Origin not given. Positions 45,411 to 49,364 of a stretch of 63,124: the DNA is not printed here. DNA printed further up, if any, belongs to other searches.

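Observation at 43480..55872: Candidate novel signalling or defence locus: TM-AraC, multi-zinc-ribbon protein, TM Ser/Thr kinase-SH3b, 4xAAA+, ZnR-FHA, PP2C and two unknowns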

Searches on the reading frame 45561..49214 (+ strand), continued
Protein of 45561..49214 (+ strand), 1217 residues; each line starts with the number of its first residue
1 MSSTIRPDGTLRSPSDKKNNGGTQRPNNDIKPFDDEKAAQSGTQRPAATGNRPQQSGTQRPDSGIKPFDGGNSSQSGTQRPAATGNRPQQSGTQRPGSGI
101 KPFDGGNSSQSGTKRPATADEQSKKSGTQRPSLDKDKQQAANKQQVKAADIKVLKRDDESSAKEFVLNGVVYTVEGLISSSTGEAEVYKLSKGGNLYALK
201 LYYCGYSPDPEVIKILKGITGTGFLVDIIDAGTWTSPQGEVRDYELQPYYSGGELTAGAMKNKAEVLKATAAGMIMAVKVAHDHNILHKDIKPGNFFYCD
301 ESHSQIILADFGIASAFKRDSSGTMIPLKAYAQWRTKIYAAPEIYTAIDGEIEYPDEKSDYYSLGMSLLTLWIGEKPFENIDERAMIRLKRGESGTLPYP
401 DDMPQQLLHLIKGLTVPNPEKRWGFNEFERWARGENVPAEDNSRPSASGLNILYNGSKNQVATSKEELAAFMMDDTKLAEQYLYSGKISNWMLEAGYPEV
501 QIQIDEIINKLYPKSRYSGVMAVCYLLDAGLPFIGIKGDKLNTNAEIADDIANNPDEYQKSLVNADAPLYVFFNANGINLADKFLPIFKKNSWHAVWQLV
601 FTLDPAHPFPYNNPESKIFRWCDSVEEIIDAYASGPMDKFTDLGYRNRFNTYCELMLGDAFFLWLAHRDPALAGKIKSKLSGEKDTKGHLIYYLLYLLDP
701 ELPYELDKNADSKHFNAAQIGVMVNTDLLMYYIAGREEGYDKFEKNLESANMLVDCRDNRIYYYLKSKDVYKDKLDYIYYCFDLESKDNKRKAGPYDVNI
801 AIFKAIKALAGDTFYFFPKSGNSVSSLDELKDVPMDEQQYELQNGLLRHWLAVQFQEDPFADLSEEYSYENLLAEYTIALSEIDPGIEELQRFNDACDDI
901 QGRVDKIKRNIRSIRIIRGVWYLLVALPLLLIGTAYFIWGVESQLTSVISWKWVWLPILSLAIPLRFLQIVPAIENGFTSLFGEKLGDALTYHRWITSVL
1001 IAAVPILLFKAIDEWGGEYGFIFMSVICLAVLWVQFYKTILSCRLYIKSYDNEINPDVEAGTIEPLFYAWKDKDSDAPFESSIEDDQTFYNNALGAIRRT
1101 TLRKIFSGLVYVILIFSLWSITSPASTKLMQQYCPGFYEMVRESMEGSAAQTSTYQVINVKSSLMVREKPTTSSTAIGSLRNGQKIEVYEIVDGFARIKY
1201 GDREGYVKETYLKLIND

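Call 18: find_related_loci(query=A1, collection=genome_contigs, flank=10000)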
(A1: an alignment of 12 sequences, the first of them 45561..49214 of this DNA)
Query A1 (1217 aa) in genome_contigs; peptide patterns used: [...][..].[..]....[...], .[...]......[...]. (x = any residue, [..] = any of these).
600 stretches matched a pattern (row limit reached: there are more); 483 encode a relative of the query (tblastn E <= 1e-3); the best 80 are kept; 80 distinct loci.
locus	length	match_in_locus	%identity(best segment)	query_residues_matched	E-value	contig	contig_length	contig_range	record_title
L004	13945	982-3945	26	113-1158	9e-91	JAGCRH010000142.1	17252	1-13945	MAG: Prevotella sp. isolate RGIG10051 Yak_Rumen-1__c2455129, whole genome shotgun sequence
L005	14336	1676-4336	27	161-1073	9e-89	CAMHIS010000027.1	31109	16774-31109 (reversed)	MAG: uncultured Prevotellaceae bacterium isolate SRR11784282_bin.65_metaWRAP_v1.3_MAG genome assembly, contig: ERZ122029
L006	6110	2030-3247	32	165-589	2e-54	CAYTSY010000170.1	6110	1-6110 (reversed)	MAG TPA_asm: uncultured Desulfobacteraceae bacterium isolate binchicken_co232_234 genome assembly, contig: NODE_24072_le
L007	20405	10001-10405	36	277-423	7e-14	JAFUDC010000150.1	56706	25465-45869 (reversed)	MAG: Eubacterium sp. isolate RGIG4385 Roe_deer_Jejunum.Co__c409068, whole genome shotgun sequence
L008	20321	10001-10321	37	267-388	1e-13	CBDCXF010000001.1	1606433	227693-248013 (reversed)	MAG: Candidatus Multivoradales bacterium isolate 40da4510-5dea-4444-a7fb-8fa58cfcf4e7 genome assembly, contig: contig_1,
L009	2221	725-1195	31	277-440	9e-14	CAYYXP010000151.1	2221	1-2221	MAG TPA_asm: uncultured Gemmatimonadaceae bacterium isolate binchicken_co165_206 genome assembly, contig: k141_1242657,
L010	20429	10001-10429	32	269-423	2e-13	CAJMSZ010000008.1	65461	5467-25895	TPA_asm: uncultured bacterium isolate SRR7721880-bin.41 genome assembly, contig: NODE_578_length_65461_cov_7.663441, who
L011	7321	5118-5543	33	277-423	3e-13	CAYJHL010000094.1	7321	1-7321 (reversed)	MAG TPA_asm: uncultured Treponemataceae bacterium isolate ERP123703_co3_105 genome assembly, contig: NODE_12012_length_7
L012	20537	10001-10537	31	260-437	4e-13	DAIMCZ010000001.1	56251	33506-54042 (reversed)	MAG TPA_asm: Candidatus Nanopelagicaceae bacterium isolate CTOTU22596 NODE_110_length_56251_cov_20.546925, whole genome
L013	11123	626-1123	28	246-423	5e-12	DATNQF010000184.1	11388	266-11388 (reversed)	MAG TPA_asm: Trichocoleus sp. isolate SMAG_U16500 k141_78904, whole genome shotgun sequence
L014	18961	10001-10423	31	271-423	5e-12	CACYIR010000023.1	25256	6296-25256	MAG: uncultured Lachnospiraceae bacterium isolate RUG11977 genome assembly, contig: RUG11977_asm_23, whole genome shotgu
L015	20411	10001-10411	30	282-423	1e-11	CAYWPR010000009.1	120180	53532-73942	MAG TPA_asm: uncultured Myxococcales bacterium isolate SRP189682_co2_70 genome assembly, contig: NODE_72_length_120180_c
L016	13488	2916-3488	31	210-423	8e-12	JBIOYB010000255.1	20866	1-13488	MAG: Allorhizocola sp. isolate MAG041 k127_2943153, whole genome shotgun sequence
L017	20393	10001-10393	30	277-403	9e-12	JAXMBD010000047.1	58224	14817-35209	MAG: Isosphaeraceae bacterium isolate STL-PLA27 C1.15.fa-47, whole genome shotgun sequence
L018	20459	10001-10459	31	261-423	2e-11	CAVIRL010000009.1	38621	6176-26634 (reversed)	Prevotella sp. P5-108 isolate H07654-L1_cleanbin_000051 genome assembly, contig: Spades_H07654-L1_contig_733, whole geno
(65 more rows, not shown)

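Call 33: search_protein_families(library=pfam, proteins=[L003:939-1748:+, L003:7106-9127:+, L003:18764-22138:+, L002:7670-8653:+, L001:18815-19132:+, L003:2436-7109:+], max_evalue=0.01)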
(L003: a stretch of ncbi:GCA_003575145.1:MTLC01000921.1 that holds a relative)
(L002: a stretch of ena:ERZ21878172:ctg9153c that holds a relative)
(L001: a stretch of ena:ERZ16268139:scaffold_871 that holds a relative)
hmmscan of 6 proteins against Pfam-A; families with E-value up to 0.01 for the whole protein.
L003:939-1748:+ (269 aa): 0 families

L003:7106-9127:+ (673 aa): 1 family
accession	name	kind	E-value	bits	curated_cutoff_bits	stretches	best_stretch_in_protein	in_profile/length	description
PF22614.2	Slo-like_RCK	-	0.00031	20.8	24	1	125-219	2-95/119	Calcium-activated potassium channel slowpoke-like RCK domain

L003:18764-22138:+ (1124 aa): 30 families (the best 25 are shown)
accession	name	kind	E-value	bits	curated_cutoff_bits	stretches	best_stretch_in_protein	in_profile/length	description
PF00004.35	AAA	-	1.5e-26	93.8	21.2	2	611-743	1-129/131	ATPase family associated with various cellular activities (AAA)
PF17866.7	AAA_lid_6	-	2e-15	57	24.3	1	769-832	2-60/60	AAA lid domain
PF13238.12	AAA_18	-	3.5e-11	44.1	29.4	1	613-672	3-68/128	AAA domain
PF13401.12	AAA_22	-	1.9e-10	41.6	27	0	610-720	7-124/130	AAA domain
PF01078.27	Mg_chelatase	-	1.9e-08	34.4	20.3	0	610-632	24-46/207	Magnesium chelatase, subunit ChlI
PF00158.32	Sigma54_activat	-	4.9e-08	33.3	20.2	0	609-690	23-112/168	Sigma-54 interaction domain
PF20720.3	nSTAND3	-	5.8e-08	33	27.2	0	611-629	20-38/155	Novel STAND NTPase 3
PF07728.20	AAA_5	-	7.9e-08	32.8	22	0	610-680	1-75/139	AAA domain (dynein-related subfamily)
PF13191.12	AAA_16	-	8.2e-08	33.4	32.6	0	610-669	26-96/167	AAA ATPase domain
PF00910.28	RNA_helicase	-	1.1e-06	29.5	21.5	0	897-931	3-38/105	RNA helicase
PF12775.13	AAA_7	-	2e-06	27.9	25.8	0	897-955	38-92/181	P-loop containing dynein motor region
PF13521.12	AAA_28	-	3.9e-06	27.6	27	0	611-631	2-22/164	AAA domain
PF19263.5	DUF5906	-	6.9e-06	27.1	27.6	0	897-919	1-25/114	Family of unknown function (DUF5906)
PF13173.12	AAA_14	-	2.2e-05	24.9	27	0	342-371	3-32/129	AAA domain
PF13671.12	AAA_33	-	4.3e-05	24.3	27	0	896-1075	3-133/143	AAA domain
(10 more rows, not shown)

L002:7670-8653:+ (327 aa): 1 family
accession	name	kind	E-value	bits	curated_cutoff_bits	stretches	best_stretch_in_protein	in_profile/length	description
PF19992.4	DUF6427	-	0.00055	19.7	25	1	56-322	32-290/301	Family of unknown function (DUF6427)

L001:18815-19132:+ (105 aa): 0 families

L003:2436-7109:+ (1557 aa): 3 families
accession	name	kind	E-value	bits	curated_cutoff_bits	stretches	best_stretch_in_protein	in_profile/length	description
PF13271.11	DUF4062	-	6.1e-12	46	24.7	1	11-100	1-71/82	Domain of unknown function (DUF4062)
PF01637.24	ATPase_2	-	0.00023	21.5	33.2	1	263-383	1-123/225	ATPase domain predominantly from Archaea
PF13191.12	AAA_16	-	0.0043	18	32.6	0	263-387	2-149/167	AAA ATPase domain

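Call 35: find_encoding_contigs(protein=P0068, flank=10000, max_places=1)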
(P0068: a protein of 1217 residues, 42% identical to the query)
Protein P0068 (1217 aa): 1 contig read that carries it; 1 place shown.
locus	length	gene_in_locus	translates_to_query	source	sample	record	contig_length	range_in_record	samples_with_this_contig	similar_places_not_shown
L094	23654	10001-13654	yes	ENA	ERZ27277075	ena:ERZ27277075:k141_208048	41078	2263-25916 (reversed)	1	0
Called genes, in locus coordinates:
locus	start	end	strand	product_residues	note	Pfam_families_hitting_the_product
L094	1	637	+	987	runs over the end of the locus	PF00072:Response_reg (faint), PF01326:PPDK_N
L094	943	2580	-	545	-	PF00118:Cpn60_TCP1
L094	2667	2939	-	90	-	PF00166:Cpn10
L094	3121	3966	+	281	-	PF01758:SBF, PF13593:SBF_like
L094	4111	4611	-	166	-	PF13505:OMP_b-brl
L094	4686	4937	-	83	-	-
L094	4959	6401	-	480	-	PF02554:CstA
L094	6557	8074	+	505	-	PF02638:GHL10, PF13200:DUF4015 (weak)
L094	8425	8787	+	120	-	-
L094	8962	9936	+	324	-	PF13240:Zn_Ribbon_1 (weak), PF13248:Zn_ribbon_3 (weak), PF12773:DZR, PF13240:Zn_Ribbon_1 (weak)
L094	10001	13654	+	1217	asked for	PF00069:Pkinase, PF08239:SH3_3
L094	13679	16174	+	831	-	PF06309:Torsin (faint), PF00158:Sigma54_activat (faint), PF01078:Mg_chelatase (faint), PF02367:TsaE (faint), PF00004:AAA, PF17866:AAA_lid_6, PF00004:AAA, PF17866:AAA_lid_6, +22 more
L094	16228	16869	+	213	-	PF12773:DZR, PF13248:Zn_ribbon_3 (faint), PF00498:FHA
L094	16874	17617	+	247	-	PF00481:PP2C (faint), PF13672:PP2C_2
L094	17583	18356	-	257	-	PF14378:PAP2_3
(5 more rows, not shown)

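Call 36: find_encoding_contigs(protein=P0073, flank=10000, max_places=1)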
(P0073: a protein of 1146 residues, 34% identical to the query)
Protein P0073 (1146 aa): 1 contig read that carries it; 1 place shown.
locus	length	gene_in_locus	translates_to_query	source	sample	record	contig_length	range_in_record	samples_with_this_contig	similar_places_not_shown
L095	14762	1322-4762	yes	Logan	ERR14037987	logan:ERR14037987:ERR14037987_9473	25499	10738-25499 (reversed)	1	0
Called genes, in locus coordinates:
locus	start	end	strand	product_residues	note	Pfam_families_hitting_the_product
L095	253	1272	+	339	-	PF12773:DZR, PF13240:Zn_Ribbon_1 (faint), PF13248:Zn_ribbon_3 (faint), PF12773:DZR (weak)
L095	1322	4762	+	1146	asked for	PF00069:Pkinase, PF07714:PK_Tyr_Ser-Thr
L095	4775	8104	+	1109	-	PF00005:ABC_tran (faint), PF05496:RuvB_N (weak), PF00004:AAA, PF17866:AAA_lid_6, PF00004:AAA, PF17866:AAA_lid_6, PF00004:AAA, PF17866:AAA_lid_6, +26 more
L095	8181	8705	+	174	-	PF12773:DZR (faint), PF00498:FHA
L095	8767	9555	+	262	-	PF00481:PP2C (faint), PF13672:PP2C_2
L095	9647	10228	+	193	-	-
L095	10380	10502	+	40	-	-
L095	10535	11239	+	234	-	PF11655:DUF2589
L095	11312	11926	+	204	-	PF11655:DUF2589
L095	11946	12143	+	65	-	-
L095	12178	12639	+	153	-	PF11655:DUF2589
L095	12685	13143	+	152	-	-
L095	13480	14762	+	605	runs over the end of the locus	PF02837:Glyco_hydro_2_N, PF22666:Glyco_hydro_2_N2, PF00703:Glyco_hydro_2, PF02836:Glyco_hydro_2_C (weak)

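Call 37: find_encoding_contigs(protein=P0084, flank=10000, max_places=1)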
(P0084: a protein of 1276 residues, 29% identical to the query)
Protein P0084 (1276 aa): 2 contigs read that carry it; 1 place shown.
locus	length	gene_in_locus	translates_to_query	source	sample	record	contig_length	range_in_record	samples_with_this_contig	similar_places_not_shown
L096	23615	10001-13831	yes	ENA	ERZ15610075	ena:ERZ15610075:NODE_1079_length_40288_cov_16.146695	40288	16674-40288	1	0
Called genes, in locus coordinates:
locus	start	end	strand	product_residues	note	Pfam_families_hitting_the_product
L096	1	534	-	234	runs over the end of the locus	-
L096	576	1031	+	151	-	PF18291:HU-HIG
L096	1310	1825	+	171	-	PF01510:Amidase_2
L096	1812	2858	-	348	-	PF20511:PMI_typeI_cat, PF21621:MPI_cupin_dom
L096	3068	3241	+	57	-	-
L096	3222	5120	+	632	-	PF00512:HisKA, PF02518:HATPase_c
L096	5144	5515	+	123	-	PF00072:Response_reg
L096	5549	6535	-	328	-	PF05728:UPF0227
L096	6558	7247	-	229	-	PF00702:Hydrolase, PF13419:HAD_2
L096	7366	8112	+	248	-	PF12773:DZR (weak), PF00498:FHA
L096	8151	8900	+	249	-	PF13672:PP2C_2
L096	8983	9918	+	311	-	PF12773:DZR, PF13240:Zn_Ribbon_1 (faint)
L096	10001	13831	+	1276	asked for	PF00069:Pkinase, PF07714:PK_Tyr_Ser-Thr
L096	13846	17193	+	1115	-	PF00493:MCM (faint), PF05496:RuvB_N (weak), PF00004:AAA, PF17866:AAA_lid_6, PF00004:AAA, PF17866:AAA_lid_6, PF00004:AAA, PF17866:AAA_lid_6, +34 more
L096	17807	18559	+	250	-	-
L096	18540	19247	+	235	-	PF00498:FHA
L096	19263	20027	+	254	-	PF00656:Peptidase_C14, PF01650:Peptidase_C13 (weak), PF00036:EF-hand_1 (faint), PF13405:EF-hand_6 (faint)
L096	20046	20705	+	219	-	PF09538:FYDLN_acid (faint), PF00498:FHA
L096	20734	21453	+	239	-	PF16697:Yop-YscD_cpl, PF00498:FHA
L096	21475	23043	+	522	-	PF03109:ABC1 (faint), PF00069:Pkinase, PF07714:PK_Tyr_Ser-Thr, PF17667:Pkinase_fungal (weak)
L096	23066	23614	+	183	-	?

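Call 38: find_encoding_contigs(protein=P0091, flank=10000, max_places=1)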
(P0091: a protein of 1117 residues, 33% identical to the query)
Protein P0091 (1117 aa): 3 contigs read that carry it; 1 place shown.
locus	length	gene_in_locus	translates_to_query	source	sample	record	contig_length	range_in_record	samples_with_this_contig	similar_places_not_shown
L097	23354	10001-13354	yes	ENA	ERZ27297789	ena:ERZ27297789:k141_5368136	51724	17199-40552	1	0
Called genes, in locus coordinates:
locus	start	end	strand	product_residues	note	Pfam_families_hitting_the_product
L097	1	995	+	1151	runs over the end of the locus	PF19190:BACON_2 (faint), PF13004:BACON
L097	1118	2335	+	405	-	-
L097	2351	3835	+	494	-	PF16371:MetallophosN, PF16370:MetallophosC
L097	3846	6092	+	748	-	PF16371:MetallophosN, PF16370:MetallophosC, PF03009:GDPD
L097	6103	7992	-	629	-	PF00005:ABC_tran, PF02463:SMC_N (faint), PF13304:AAA_21 (faint), PF12848:ABC_tran_Xtn, PF00005:ABC_tran, PF16326:ABC_tran_CTD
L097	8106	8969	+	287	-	-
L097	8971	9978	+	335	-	PF12773:DZR, PF13240:Zn_Ribbon_1 (weak), PF13248:Zn_ribbon_3 (weak)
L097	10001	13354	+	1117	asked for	PF00069:Pkinase, PF07714:PK_Tyr_Ser-Thr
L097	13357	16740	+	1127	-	PF00005:ABC_tran (faint), PF00004:AAA (weak), PF00004:AAA, PF17866:AAA_lid_6, PF00004:AAA, PF17866:AAA_lid_6, PF00004:AAA, PF17866:AAA_lid_6, +38 more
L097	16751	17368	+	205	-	PF12773:DZR (weak), PF00498:FHA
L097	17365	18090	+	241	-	PF00481:PP2C (weak), PF13672:PP2C_2, PF07228:SpoIIE (weak)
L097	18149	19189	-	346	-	-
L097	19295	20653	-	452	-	PF00070:Pyr_redox (faint), PF02254:TrkA_N, PF03435:Sacchrp_dh_NADP (faint), PF13478:XdhC_C (faint), PF02080:TrkA_C, PF02254:TrkA_N, PF02080:TrkA_C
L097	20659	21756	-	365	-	PF00535:Glycos_transf_2, PF13641:Glyco_tranf_2_3, PF10111:Glyco_tranf_2_2, PF13632:Glyco_trans_2_3 (weak)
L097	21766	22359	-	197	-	PF00254:FKBP_C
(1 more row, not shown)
